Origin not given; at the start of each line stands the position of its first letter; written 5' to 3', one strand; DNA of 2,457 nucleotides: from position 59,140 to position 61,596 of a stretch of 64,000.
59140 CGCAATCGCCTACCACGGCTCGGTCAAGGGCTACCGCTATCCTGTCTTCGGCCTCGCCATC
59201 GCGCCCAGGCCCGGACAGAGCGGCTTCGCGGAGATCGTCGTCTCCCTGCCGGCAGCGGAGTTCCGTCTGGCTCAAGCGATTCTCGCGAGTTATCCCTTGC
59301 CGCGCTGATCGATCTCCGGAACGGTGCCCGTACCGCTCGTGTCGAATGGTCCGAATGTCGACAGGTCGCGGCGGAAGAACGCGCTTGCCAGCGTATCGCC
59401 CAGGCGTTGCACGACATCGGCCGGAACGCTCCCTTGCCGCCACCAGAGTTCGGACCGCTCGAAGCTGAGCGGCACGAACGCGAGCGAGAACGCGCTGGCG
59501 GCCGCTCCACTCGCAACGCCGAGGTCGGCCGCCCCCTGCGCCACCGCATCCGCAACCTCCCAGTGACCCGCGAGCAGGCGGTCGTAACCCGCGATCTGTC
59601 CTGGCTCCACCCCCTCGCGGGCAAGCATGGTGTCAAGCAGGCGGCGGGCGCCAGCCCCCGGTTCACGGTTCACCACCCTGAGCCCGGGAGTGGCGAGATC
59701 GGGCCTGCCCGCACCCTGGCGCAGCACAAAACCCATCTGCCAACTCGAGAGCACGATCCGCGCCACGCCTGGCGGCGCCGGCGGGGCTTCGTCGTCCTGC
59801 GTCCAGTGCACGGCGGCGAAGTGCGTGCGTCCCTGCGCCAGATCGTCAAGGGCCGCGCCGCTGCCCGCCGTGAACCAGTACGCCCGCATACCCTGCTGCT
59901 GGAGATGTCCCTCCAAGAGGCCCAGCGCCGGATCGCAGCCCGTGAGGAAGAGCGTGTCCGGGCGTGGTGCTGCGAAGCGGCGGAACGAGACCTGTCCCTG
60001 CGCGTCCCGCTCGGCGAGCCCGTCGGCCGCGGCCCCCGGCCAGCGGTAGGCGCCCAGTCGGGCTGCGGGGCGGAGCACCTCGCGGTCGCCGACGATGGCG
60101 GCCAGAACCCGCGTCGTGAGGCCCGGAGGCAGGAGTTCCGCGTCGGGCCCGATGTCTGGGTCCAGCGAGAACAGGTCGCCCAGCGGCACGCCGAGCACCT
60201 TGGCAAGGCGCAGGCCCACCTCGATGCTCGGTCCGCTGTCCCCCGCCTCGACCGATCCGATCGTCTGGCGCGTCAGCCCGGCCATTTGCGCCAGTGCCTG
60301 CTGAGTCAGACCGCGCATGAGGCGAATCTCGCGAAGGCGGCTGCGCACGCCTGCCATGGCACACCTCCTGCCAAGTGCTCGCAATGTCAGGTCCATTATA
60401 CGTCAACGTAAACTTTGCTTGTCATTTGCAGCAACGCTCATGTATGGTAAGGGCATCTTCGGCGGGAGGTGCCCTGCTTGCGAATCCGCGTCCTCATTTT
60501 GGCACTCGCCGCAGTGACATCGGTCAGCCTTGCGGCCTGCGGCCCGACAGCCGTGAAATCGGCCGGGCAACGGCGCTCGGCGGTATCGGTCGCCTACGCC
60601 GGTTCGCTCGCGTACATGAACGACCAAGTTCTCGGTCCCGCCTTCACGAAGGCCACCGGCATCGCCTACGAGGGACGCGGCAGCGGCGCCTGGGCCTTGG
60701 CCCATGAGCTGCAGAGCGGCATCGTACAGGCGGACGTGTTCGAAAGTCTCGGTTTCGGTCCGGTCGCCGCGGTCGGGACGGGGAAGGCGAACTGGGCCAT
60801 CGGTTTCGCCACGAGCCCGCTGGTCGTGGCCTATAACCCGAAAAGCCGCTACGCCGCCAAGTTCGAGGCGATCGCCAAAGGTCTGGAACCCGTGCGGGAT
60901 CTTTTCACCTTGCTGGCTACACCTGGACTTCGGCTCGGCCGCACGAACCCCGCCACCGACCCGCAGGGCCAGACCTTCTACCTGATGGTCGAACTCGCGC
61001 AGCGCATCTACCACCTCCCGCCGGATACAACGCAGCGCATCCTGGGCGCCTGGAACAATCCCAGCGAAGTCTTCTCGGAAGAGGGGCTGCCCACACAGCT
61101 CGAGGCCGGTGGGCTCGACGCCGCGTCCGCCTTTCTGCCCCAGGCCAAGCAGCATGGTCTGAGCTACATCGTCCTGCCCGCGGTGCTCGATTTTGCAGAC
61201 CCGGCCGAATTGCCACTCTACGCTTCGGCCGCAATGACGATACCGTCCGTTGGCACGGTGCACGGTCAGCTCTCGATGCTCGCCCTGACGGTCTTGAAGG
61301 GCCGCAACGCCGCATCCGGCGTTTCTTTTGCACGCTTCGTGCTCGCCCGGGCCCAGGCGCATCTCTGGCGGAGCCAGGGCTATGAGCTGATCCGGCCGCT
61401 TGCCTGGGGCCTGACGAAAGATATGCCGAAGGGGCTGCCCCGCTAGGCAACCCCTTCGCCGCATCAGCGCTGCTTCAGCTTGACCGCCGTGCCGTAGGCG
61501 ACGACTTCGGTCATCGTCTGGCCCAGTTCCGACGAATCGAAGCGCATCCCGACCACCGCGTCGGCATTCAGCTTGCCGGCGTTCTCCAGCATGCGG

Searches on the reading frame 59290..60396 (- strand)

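Call 55: search_protein_families(library=pfam, proteins=[window:59290-60396:-], max_evalue=0.00001)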
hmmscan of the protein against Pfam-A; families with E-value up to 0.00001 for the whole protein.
window:59290-60396:- (368 aa): 5 families
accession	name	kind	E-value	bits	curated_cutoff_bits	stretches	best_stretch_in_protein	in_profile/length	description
PF12727.12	PBP_like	-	2e-36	125.4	27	1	165-335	4-191/193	PBP superfamily domain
PF01381.28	HTH_3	-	1.5e-15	57.4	23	1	21-75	1-55/55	Helix-turn-helix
PF13560.12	HTH_31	-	7.7e-10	39.4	27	1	20-71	5-57/64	Helix-turn-helix domain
PF13443.12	HTH_26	-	2.6e-07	31.2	22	1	20-81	1-63/63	Cro/C1-type HTH DNA-binding domain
PF12844.13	HTH_19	-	8.6e-07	29.2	30.2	1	20-77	3-60/64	Helix-turn-helix domain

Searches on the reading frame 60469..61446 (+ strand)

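Call 55: search_protein_families(library=pfam, proteins=[window:60469-61446:+], max_evalue=0.00001)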
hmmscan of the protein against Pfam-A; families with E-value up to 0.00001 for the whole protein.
window:60469-61446:+ (325 aa): 1 family
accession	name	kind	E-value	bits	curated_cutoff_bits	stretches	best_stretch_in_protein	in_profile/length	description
PF13531.11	SBP_bac_11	-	3.6e-19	69.9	25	1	40-306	2-227/227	Bacterial extracellular solute-binding protein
